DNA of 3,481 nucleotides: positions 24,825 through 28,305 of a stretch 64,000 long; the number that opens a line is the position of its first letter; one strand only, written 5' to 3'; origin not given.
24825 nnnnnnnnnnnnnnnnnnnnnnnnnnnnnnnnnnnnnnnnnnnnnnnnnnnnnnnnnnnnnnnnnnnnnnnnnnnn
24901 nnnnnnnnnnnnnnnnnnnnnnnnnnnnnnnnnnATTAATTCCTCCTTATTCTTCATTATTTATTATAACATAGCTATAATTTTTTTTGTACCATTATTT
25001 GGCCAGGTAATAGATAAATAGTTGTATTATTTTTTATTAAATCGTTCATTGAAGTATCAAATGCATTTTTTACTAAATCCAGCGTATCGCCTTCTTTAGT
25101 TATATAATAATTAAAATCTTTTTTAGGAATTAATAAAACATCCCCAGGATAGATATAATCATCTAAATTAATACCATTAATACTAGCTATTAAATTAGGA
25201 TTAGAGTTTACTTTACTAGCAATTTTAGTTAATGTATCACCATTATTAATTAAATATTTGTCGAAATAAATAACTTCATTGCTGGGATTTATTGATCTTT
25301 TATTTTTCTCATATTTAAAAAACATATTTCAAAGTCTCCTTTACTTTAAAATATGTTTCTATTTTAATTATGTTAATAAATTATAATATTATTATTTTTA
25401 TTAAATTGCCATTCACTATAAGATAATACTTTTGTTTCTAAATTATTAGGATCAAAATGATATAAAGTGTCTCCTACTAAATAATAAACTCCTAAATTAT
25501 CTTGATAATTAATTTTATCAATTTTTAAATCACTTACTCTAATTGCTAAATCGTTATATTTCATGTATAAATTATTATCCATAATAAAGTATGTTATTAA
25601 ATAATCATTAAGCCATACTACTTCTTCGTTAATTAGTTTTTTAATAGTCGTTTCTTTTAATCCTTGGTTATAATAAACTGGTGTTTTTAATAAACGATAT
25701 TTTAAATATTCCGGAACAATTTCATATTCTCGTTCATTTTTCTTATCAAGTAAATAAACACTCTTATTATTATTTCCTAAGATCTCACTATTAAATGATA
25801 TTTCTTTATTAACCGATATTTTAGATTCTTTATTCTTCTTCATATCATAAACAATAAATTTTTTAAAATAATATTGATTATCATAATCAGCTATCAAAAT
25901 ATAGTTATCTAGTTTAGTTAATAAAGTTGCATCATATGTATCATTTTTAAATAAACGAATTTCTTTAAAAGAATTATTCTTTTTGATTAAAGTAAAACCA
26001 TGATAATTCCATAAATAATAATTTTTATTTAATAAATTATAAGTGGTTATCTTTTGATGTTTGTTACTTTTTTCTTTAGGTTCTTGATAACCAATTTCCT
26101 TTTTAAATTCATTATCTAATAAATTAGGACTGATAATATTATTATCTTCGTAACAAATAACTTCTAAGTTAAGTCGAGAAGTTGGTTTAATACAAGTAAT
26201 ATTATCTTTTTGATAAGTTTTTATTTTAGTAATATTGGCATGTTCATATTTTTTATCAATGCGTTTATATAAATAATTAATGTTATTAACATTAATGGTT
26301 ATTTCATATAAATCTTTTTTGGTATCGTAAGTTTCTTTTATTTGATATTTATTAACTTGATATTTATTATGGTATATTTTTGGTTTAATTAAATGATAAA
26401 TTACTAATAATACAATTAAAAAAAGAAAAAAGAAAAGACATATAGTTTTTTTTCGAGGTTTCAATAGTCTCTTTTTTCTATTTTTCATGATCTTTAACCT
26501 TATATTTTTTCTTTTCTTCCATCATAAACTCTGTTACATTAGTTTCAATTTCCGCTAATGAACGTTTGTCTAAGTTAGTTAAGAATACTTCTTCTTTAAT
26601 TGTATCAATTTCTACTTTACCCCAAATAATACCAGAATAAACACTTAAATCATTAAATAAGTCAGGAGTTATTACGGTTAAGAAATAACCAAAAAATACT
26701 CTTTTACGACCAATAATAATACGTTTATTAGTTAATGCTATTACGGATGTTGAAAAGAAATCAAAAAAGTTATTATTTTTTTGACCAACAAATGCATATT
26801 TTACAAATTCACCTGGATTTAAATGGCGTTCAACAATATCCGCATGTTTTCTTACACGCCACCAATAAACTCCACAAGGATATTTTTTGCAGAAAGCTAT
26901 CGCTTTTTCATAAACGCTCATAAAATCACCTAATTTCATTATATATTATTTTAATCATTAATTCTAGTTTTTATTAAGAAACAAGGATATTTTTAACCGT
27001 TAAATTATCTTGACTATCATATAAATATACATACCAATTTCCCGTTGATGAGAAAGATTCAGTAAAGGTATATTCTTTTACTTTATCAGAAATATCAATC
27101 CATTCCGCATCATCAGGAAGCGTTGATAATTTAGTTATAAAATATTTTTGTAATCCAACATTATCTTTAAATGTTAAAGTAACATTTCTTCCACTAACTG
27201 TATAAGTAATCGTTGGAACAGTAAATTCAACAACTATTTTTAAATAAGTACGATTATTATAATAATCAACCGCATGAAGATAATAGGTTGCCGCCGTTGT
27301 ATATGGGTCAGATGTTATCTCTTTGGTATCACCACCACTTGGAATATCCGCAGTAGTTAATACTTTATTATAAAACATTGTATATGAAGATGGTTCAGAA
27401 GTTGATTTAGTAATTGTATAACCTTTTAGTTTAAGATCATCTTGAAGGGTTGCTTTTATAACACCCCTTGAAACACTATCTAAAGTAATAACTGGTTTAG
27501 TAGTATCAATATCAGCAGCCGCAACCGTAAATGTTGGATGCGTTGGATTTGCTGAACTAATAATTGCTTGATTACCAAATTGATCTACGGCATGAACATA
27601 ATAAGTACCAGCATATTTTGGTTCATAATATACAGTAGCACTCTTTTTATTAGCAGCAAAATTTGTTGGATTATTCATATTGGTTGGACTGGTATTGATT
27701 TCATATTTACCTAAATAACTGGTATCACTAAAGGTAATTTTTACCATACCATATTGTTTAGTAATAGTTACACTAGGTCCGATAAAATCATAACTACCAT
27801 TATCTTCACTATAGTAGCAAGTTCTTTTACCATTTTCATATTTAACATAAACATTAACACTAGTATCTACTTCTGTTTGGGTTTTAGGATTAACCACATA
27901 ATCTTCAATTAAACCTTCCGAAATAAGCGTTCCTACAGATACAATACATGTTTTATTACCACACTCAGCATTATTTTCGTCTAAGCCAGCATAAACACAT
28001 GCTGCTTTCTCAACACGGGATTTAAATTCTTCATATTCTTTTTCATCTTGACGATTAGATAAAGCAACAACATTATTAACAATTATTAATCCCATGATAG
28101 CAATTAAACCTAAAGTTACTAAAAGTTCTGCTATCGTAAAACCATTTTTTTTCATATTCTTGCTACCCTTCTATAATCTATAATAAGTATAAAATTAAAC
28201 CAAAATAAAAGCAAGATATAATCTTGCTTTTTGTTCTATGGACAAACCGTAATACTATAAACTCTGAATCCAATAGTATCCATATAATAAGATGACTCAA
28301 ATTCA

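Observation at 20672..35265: Co-oriented 14.6-kb surface-structure cluster combining prepilin-type and SipW/TasA-type secretion substrates with FtsEX-M23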

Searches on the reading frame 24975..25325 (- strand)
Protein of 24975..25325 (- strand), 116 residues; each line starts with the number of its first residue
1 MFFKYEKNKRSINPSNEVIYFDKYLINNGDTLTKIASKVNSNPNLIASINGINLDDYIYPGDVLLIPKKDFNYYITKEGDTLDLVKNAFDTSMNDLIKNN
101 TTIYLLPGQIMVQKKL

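Call 4: search_protein_families(library=pfam, max_evalue=0.01, proteins=[window:24975-25325:-])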
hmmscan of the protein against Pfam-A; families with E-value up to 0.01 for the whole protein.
window:24975-25325:- (116 aa): 4 families
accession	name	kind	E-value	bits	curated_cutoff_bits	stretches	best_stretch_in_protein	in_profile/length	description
PF01476.26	LysM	-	1.4e-15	57.4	20.9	1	24-67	1-43/43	LysM domain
PF23473.1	LysM3_LYK4_5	-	2.4e-06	27.9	29.3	1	24-67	5-47/48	LYK4/5 LysM3 domain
PF23462.1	LysM3_NFP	-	0.00016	22.6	28.1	0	27-56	8-38/48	NFP LysM3 domain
PF23577.1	LysM_RLK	-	0.00023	21.6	27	0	26-50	5-29/44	LysM domain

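Call 5: search_protein_families(library=ncbifam, max_evalue=0.01, proteins=[window:24975-25325:-])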
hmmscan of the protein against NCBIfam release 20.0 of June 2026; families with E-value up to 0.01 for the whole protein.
window:24975-25325:- (116 aa): 9 families
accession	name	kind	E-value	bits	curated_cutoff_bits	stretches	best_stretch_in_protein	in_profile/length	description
NF008399.0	PRK11198.1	equivalog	5.5e-06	26.9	134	1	23-69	97-148/149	peptidoglycan-binding protein LysM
NF050804.1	CellDivDipMCaul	equivalog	7.2e-06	25.1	900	1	24-100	311-387/634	cell division endopeptidase DipM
TIGR02907.1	spore_VI_D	equivalog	4.4e-05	23.2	169.85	0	73-102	301-330/344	stage VI sporulation protein D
NF010723.1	PRK14125.1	equivalog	6.2e-05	22.9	60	1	20-68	32-86/87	cell division suppressor protein YneA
NF052398.1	Agg_Promo_Fact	equivalog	8.3e-05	22.8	170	1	23-69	30-76/202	aggregation-promoting factor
TIGR02899.1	spore_safA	subfamily_domain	0.00039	20.3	67.85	0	27-67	2-43/44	SafA/ExsA family spore coat assembly protein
NF040883.1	amid_act_ActS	equivalog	0.00043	19.6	375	0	23-57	35-69/242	amidase activator ActS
NF008050.0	PRK10783.1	equivalog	0.0016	16.8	508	1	16-109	338-443/457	murein transglycosylase D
NF047755.1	LIC_10271_M23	exception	0.0045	16.8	180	1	22-74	25-77/207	LIC_10271 family cell wall hydrolase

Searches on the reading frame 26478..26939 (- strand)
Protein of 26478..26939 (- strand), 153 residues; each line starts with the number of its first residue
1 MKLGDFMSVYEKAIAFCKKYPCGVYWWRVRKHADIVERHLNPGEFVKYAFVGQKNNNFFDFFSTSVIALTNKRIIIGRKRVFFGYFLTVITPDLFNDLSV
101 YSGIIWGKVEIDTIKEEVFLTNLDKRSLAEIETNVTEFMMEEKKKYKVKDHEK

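Call 4: search_protein_families(library=pfam, max_evalue=0.01, proteins=[window:26478-26939:-])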
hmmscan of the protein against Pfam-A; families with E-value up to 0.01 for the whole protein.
window:26478-26939:- (153 aa): 1 family
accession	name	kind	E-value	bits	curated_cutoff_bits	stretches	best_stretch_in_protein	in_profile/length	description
PF14470.12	bPH_3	-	1e-08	35.9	23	1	40-131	1-89/95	Bacterial PH domain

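Call 5: search_protein_families(library=ncbifam, max_evalue=0.01, proteins=[window:26478-26939:-])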
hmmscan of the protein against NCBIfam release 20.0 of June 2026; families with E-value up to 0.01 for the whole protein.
window:26478-26939:- (153 aa): 0 families

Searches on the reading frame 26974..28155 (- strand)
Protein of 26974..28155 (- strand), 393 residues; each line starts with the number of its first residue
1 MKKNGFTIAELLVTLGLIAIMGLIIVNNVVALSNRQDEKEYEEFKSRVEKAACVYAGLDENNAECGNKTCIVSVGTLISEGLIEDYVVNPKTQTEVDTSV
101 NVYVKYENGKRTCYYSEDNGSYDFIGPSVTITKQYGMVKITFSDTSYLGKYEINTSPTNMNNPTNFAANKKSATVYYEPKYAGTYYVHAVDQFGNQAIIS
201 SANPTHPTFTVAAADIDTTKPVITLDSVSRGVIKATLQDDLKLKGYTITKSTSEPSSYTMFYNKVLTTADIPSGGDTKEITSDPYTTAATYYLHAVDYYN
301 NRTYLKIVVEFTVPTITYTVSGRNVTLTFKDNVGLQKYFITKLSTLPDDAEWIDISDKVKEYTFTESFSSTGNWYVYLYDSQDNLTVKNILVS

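Call 4: search_protein_families(library=pfam, max_evalue=0.01, proteins=[window:26974-28155:-])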
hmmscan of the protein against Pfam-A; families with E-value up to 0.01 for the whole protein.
window:26974-28155:- (393 aa): 1 family
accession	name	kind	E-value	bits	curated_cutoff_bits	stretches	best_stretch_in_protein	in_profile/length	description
PF07963.17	N_methyl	-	0.0026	17.7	21.2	1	2-25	3-26/27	Prokaryotic N-terminal methylation motif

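Call 5: search_protein_families(library=ncbifam, max_evalue=0.01, proteins=[window:26974-28155:-])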
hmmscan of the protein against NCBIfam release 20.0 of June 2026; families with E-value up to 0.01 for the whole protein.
window:26974-28155:- (393 aa): 4 families
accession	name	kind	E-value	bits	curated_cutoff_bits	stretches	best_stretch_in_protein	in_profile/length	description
NF040999.1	pilin_ComGC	equivalog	0.00015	21.9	75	1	4-62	2-59/84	competence type IV pilus major pilin ComGC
NF040982.1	ComGD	equivalog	0.0033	17.9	70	0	3-50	1-49/139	competence type IV pilus minor pilin ComGD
NF041013.1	T4P_ComGE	equivalog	0.0039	17.3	49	0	2-43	2-44/83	competence type IV pilus minor pilin ComGE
TIGR02532.1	IV_pilin_GFxxxE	domain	0.0087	15.9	16.3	0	4-25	2-23/24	prepilin-type N-terminal cleavage/methylation domain-containing protein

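Call 42: find_homologous_proteins(query=window:26974-28155:-, max_evalue=0.001)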
Query window:26974-28155:- (393 aa): 6 proteins with E <= 0.001 among 3985 candidates.
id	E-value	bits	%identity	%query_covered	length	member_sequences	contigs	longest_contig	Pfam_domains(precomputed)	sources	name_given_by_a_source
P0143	2.0e-255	864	100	100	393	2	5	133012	-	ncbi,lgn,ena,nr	ncbi:MAG: hypothetical protein J5892_00385 [Bacilli bacterium]|nr:hypothetical protein [Bacilli bact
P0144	9.9e-226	767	86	100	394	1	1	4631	-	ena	-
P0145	5.6e-175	600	65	100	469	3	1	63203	-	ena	-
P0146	3.9e-165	567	63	100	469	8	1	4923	-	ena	-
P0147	1.5e-164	565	63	100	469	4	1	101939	-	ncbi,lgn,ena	-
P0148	3.7e-162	558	61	100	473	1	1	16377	-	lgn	-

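Call 44: find_encoding_contigs(protein=P0145, flank=10000, max_places=1)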
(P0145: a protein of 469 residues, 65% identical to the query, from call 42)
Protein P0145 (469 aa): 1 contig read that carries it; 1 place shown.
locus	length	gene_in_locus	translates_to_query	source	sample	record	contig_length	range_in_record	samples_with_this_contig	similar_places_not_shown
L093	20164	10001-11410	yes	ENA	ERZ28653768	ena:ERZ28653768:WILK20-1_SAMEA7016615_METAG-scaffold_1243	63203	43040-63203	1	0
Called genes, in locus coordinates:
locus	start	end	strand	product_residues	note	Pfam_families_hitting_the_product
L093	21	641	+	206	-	-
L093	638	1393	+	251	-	PF01940:DUF92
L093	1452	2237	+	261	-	PF00142:Fer4_NifH (weak), PF01656:CbiA, PF02374:ArsA_ATPase (weak), PF06564:CBP_BcsQ (weak), PF09140:MipZ, PF10609:ParA (weak), PF13614:AAA_31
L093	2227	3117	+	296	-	PF02195:ParB_N, PF17762:HTH_ParB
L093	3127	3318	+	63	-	PF06107:DUF951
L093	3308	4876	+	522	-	PF03806:ABG_transport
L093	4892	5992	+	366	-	PF01926:MMR_HSR1, PF02421:FeoB_N, PF06071:YchF-GTPase_C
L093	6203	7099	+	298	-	PF02588:YitT_membrane, PF10035:DUF2179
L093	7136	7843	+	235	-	PF00005:ABC_tran, PF13304:AAA_21 (faint)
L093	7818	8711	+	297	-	PF18075:FtsX_ECD, PF02687:FtsX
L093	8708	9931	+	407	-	PF01551:Peptidase_M23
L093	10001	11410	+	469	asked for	-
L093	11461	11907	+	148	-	PF14470:bPH_3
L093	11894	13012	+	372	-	-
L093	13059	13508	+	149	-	PF01476:LysM, PF23446:LysM1_NFP_LYK (faint), PF23577:LysM_RLK (faint), PF23462:LysM3_NFP (faint), PF23473:LysM3_LYK4_5 (weak), PF01476:LysM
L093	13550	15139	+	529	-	PF11611:DUF4352 (weak)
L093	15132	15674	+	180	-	-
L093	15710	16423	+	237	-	-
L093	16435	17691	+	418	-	-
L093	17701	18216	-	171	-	-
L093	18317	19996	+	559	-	-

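Call 70: search_solved_structures(query=window:26974-28155:-, max_evalue=1)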
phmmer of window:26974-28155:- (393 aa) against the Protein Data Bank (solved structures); distinct sequences matched with E-value up to 1: 2.
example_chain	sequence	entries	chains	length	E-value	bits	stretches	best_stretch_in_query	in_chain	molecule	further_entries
6xxd_A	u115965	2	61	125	0.019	17.3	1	6-79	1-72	PilA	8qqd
3on6_A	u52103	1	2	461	0.11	14.7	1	154-206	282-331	Uncharacterized protein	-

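Call 89: predict_structure(alignment_id=A7)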
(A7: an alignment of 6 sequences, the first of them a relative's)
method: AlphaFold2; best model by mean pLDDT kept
length: 393 residues; sequences in the alignment: 6
mean_pLDDT: 80.3   pTM: 0.55
mean pLDDT of the five models: 80.3, 75.3, 71.0, 63.8, 60.8
residues with pLDDT >= 90: 141; 70-90: 158; 50-70: 71; < 50: 23
segments of 3 or more residues with pLDDT < 50: 1-3, 22-32, 119-123
pLDDT, mean of each block of 10 residues (from residue 1): 47 59 47 55 80 80 65 79 71 69 71 65 66 75 85 82 84 82 88 75 76 80 94 94 91 90 69 82 92 90 93 93 94 95 92 94 95 96 95 89
secondary structure, 60 per line:
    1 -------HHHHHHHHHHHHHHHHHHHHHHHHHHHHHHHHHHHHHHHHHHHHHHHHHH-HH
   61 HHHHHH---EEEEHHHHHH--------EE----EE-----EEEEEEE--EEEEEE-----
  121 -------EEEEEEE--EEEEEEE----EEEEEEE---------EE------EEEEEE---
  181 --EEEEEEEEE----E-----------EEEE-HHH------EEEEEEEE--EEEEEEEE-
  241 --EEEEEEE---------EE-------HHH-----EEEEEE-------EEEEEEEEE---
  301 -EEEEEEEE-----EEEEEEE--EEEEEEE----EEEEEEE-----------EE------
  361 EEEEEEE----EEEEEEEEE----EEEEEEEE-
elements in order: H8-57 H59-66 E70-73 H74-79 E101-107 E110-115 E128-134 E137-143 E148-154 E172-177 E183-191 E208-211 E222-229 E232-239 E243-249 E276-281 E289-297 E302-309 E315-321 E324-330 E335-341 E361-367 E372-380 E385-392

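Call 92: fold_search(model_id=the predicted structure, library=pdb)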
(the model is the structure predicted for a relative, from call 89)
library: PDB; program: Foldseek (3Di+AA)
matches with E <= 10: 1586; with E <= 0.001: 103
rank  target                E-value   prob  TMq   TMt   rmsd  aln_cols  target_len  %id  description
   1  2yn3_A                8.4e-08  1.00  0.26  0.33  11.9       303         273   14  Structural insight into the giant calcium-binding adhesin SiiE: implications for the adhesion of Salmonella enterica t (released 2013-04-03)
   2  2yn5_B                3.3e-07  1.00  0.24  0.30  12.0       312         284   13  Structural insight into the giant calcium-binding adhesin SiiE: implications for the adhesion of Salmonella enterica t (released 2013-04-03)
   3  6grq_A                3.8e-07  1.00  0.18  0.14  14.7       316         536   10  Paired immunoglobulin-like receptor B (PirB) or Leukocyte immunoglobulin-like receptor subfamily B member 3 (LILRB3) f (released 2019-02-06)
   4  6grt_A                1.2e-06  1.00  0.21  0.16  17.0       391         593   14  Paired immunoglobulin-like receptor B (PirB) or Leukocyte immunoglobulin-like receptor subfamily B member 3 (LILRB3) f (released 2019-02-06)
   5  6xay_B                1.5e-06  1.00  0.25  0.33  11.4       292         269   14  Structure of a fragment of human fibronectin containing the 10th, 11th and 12th type III domains (released 2021-06-09)
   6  9flw_A                1.7e-06  1.00  0.23  0.19  15.1       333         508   14  CryoEM structure of the fragment-6 (3571-4078) in the grappling hook protein A (GhpA) in the bacterium Aureispira sp.  (released 2024-10-16)
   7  6grt_B                1.7e-06  1.00  0.21  0.16  16.9       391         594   14  Paired immunoglobulin-like receptor B (PirB) or Leukocyte immunoglobulin-like receptor subfamily B member 3 (LILRB3) f (released 2019-02-06)
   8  1e07                  2.5e-06  1.00  0.25  0.18  15.8       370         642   12  Model of human carcinoembryonic antigen by homology modelling and curve-fitting to experimental solution scattering data (released 2000-07-04)
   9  8guy_E                3.0e-06  1.00  0.17  0.09  21.1       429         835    9  human insulin receptor bound with two insulin molecules (released 2022-11-09)
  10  6x3a                  4.0e-06  1.00  0.21  0.25  13.5       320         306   12  Crystal structure of the FN4-FN6 domains of human PTPRD (released 2021-05-26)
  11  7k80_G                4.4e-06  1.00  0.22  0.27  14.1       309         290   12  KIR3DL1*001 in complex with HLA-A*24:02 presenting the RYPLTFGW peptide (released 2020-12-09)
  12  8tan_A                6.3e-06  1.00  0.20  0.12  18.4       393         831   10  CryoEM structure of MFRV-VILP bound to IGF1Rzip (released 2024-01-17)
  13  5b38_G                7.0e-06  1.00  0.20  0.27  14.7       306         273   13  KIR3DL1*005 in complex with HLA-B*57:01 (released 2016-03-30)
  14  9bl5_G                1.2e-05  1.00  0.20  0.26  14.2       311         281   13  KIR3DL1*001 in complex with HLA-A*24:02 presenting the TW9 peptide (released 2024-11-13)
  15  7tyk_A                1.3e-05  1.00  0.19  0.11  16.3       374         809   11  Cryo-EM Structure of insulin receptor-related receptor (IRR) in apo-state captured at pH 7. The 3D refinement was appl (released 2023-02-15)
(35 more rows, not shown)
